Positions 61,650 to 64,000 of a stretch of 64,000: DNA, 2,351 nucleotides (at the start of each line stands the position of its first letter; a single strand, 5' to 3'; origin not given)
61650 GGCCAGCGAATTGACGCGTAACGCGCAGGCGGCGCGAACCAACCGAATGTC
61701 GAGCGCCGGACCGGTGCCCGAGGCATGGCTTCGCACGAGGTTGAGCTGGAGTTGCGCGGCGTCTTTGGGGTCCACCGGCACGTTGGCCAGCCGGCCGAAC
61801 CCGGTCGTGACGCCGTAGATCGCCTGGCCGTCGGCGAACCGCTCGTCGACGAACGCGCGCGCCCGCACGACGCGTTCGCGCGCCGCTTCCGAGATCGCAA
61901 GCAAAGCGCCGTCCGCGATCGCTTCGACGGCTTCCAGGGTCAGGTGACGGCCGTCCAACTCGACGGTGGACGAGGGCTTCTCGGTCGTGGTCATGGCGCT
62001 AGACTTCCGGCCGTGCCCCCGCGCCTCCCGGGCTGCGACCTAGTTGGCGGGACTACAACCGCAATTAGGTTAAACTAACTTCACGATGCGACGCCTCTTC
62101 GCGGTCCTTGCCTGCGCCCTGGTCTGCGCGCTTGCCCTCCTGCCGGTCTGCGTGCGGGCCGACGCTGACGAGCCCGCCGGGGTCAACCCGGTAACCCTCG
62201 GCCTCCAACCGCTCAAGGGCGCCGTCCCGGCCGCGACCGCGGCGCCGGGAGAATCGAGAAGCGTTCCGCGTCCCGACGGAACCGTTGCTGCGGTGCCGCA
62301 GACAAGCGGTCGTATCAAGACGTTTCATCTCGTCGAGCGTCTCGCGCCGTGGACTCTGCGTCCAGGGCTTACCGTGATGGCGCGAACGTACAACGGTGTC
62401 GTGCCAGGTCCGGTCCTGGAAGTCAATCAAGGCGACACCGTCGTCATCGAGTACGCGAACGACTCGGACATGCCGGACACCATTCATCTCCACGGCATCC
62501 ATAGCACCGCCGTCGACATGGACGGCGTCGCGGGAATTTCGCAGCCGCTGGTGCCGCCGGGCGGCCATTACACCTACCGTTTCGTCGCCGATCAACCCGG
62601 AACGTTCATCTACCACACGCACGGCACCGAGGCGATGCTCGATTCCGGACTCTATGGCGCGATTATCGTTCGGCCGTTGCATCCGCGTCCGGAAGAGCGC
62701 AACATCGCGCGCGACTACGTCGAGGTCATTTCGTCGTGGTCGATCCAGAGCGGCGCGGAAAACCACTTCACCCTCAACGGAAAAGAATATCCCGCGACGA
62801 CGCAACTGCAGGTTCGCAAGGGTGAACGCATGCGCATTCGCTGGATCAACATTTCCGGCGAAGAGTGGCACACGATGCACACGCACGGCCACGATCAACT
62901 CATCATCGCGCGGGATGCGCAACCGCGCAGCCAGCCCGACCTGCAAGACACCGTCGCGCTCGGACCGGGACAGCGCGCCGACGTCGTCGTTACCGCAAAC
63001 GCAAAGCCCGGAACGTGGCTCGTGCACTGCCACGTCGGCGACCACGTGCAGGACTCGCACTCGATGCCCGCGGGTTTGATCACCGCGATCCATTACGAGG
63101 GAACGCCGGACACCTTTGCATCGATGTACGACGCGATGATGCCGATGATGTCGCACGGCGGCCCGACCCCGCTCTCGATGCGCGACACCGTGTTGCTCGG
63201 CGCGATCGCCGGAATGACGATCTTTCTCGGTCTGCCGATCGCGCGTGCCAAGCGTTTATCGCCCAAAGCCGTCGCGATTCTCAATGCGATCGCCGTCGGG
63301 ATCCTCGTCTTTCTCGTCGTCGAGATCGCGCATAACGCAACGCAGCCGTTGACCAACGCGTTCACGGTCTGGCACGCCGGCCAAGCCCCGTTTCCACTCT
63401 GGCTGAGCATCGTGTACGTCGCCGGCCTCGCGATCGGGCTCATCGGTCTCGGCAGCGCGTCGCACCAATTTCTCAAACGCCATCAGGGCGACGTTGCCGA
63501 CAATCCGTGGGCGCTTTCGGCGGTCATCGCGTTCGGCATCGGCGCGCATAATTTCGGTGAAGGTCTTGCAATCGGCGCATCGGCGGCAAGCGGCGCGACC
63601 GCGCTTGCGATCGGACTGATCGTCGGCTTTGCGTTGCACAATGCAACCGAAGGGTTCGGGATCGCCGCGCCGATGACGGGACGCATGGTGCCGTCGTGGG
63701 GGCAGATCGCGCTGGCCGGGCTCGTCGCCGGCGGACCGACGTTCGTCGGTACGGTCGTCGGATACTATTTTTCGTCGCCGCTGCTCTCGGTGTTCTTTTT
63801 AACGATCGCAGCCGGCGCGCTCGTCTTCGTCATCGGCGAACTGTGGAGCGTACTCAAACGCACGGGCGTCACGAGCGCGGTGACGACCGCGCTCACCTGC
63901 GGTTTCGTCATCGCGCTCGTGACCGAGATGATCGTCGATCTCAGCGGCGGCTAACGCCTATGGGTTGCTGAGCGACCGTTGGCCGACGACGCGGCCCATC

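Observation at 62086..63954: One ORF fuses a secreted two-domain multicopper oxidase to a complete ZIP metal permease through a Met-rich linker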

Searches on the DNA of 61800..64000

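Call 70: search_rna_families(source=window, start=61800, end=64000, threshold=evalue, max_evalue=1)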
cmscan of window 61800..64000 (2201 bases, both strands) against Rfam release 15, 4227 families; matches with E-value up to 1: 2.
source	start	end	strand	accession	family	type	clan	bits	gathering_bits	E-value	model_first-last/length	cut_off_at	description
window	63869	63922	+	RF03294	mir-H3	Gene; miRNA;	-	28.8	70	0.13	1-81/81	no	mir-H3 microRNA precursor family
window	63870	63921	+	RF03774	mir-2110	Gene; miRNA;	-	25.8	90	0.069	1-75/75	no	mir-2110 microRNA precursor family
